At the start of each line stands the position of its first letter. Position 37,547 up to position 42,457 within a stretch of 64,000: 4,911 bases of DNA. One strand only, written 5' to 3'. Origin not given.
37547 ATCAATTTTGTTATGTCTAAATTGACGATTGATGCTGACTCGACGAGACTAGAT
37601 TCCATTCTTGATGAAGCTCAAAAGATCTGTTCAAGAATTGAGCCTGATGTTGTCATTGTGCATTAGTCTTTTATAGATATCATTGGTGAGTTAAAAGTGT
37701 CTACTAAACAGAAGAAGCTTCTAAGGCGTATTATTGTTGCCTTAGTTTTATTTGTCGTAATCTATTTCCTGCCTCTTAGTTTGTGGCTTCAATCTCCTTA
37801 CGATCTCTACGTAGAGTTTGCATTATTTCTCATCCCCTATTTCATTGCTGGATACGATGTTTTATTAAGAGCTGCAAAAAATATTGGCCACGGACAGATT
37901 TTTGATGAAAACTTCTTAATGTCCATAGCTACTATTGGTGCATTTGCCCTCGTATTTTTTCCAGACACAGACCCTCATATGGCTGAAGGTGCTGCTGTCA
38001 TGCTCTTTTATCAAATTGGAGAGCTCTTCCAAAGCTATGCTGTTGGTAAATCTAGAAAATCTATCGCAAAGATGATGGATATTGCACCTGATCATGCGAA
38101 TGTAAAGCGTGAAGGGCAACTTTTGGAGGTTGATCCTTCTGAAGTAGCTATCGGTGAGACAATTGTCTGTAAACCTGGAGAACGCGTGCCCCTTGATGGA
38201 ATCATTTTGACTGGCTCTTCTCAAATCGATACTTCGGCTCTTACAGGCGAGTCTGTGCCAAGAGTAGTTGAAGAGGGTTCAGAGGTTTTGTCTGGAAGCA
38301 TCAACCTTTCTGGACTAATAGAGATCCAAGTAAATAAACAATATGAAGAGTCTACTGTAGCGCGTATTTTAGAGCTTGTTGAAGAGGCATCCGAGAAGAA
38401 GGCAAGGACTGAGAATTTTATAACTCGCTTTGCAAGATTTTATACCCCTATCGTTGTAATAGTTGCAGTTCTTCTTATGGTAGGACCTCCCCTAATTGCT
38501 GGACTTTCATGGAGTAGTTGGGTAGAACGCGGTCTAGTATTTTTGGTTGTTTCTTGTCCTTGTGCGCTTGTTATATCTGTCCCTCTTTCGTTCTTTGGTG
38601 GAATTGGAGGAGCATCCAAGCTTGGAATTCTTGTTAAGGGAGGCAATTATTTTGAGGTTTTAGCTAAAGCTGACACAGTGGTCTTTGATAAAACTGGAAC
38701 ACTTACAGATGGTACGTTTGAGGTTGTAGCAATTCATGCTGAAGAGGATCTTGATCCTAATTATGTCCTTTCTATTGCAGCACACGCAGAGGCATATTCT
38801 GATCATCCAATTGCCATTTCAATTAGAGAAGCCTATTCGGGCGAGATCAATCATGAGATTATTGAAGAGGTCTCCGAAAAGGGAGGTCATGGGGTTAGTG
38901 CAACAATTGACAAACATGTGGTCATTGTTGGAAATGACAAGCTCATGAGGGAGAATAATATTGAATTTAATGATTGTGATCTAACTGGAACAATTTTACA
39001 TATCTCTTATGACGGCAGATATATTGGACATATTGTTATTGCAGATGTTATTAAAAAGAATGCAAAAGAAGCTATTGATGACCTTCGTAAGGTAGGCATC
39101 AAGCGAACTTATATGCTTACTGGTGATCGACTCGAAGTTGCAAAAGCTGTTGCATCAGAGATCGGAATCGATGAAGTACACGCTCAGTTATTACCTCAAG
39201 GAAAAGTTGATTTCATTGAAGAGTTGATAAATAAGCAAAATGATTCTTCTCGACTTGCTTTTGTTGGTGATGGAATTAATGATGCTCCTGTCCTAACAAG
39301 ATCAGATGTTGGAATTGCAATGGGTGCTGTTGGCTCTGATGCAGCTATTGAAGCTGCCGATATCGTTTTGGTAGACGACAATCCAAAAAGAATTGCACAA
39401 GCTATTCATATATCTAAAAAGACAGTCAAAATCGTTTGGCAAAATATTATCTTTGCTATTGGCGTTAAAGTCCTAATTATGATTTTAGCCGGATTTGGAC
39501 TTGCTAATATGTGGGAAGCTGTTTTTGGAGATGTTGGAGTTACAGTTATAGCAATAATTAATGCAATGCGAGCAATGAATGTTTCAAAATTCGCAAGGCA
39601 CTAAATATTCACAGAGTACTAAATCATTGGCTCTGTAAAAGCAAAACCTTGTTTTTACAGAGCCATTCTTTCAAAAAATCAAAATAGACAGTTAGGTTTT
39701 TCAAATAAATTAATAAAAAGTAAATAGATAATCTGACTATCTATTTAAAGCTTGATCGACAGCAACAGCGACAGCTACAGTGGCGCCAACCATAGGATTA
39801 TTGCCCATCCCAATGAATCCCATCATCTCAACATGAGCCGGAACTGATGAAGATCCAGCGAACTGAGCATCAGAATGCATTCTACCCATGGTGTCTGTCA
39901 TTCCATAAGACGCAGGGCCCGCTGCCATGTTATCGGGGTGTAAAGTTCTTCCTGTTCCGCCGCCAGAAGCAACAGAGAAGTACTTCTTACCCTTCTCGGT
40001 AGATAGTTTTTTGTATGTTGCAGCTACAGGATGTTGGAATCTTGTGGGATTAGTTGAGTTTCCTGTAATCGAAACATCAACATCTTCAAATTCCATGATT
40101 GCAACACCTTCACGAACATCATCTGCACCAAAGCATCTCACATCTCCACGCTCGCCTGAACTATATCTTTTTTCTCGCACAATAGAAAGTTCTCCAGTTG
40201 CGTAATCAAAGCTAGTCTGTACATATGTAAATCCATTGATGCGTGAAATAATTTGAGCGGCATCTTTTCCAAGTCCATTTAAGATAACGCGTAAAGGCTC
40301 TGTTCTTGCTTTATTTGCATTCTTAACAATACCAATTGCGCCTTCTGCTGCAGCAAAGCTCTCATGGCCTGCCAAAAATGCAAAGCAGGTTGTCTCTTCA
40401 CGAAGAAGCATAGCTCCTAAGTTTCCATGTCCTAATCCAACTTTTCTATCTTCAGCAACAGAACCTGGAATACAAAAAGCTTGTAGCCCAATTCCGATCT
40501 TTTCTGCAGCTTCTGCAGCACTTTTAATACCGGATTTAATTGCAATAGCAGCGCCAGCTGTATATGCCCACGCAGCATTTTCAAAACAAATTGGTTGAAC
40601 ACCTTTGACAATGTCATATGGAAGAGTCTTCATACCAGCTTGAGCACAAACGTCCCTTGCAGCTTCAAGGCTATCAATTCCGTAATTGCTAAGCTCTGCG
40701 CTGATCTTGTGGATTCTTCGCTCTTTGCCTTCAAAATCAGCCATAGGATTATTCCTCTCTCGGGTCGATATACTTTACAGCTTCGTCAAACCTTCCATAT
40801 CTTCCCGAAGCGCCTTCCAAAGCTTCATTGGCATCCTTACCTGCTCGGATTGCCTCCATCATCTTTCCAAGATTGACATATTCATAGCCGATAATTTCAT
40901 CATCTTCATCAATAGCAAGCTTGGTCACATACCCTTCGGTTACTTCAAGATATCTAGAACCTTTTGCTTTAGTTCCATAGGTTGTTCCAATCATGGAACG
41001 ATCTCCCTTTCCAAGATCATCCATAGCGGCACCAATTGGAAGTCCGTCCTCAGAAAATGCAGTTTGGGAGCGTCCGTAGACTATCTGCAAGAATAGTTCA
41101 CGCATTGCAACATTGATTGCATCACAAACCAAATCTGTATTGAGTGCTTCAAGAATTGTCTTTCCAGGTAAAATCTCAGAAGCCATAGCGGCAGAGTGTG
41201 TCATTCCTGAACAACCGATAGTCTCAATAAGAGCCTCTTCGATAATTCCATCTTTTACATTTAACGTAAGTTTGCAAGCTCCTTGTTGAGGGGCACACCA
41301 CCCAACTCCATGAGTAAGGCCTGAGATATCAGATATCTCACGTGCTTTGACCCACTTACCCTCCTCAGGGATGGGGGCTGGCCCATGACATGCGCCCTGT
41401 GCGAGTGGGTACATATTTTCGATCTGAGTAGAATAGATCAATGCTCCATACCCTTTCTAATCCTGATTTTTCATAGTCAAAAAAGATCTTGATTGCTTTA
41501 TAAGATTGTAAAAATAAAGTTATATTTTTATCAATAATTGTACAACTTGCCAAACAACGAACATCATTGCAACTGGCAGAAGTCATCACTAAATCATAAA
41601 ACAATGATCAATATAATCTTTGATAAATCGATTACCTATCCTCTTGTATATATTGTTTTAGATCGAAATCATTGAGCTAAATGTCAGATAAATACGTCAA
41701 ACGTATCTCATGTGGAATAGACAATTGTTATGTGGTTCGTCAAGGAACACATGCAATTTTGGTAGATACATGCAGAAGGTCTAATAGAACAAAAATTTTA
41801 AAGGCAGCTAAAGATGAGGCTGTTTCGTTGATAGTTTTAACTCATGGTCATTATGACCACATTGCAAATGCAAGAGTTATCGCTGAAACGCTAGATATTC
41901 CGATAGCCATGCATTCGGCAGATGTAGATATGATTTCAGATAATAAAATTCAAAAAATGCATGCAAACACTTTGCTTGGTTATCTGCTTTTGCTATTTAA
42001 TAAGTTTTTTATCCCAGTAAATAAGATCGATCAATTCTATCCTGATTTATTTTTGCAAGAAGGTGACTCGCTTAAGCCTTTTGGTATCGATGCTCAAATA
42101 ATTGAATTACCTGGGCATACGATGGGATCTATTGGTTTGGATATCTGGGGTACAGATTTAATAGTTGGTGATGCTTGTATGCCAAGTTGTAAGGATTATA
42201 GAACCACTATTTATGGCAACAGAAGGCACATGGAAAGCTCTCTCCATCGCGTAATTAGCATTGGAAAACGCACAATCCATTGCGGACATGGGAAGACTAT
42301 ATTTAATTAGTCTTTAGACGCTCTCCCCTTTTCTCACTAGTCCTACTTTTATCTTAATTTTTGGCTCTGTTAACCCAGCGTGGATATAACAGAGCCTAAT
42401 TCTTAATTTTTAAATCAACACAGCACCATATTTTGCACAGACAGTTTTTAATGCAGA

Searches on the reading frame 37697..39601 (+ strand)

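Call 7: search_protein_families(library=pfam, proteins=[window:37697-39601:+], max_evalue=0.001)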
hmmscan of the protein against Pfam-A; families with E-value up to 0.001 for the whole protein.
window:37697-39601:+ (635 aa): 4 families
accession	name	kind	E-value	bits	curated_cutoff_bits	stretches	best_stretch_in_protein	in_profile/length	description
PF00122.25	E1-E2_ATPase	-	2.1e-47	161.4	28.1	1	130-308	3-180/181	E1-E2 ATPase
PF00702.32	Hydrolase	-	2.1e-29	103.7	26.4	1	326-534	2-188/191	haloacid dehalogenase-like hydrolase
PF08282.18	Hydrolase_3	-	8.5e-05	22.8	20.9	1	503-570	188-255/255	haloacid dehalogenase-like hydrolase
PF00196.25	GerE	-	0.00073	19.5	23.5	0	564-586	21-43/57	Bacterial regulatory proteins, luxR family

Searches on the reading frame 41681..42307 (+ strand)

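Call 78: search_protein_families(library=ncbifam, proteins=[window:41681-42307:+], max_evalue=1e-10)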
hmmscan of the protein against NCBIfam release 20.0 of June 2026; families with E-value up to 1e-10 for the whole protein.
window:41681-42307:+ (209 aa): 1 family
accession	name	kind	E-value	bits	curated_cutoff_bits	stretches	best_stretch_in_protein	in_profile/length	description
TIGR03413.1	GSH_gloB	equivalog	6.6e-12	45.3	200.8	0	7-91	2-87/248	hydroxyacylglutathione hydrolase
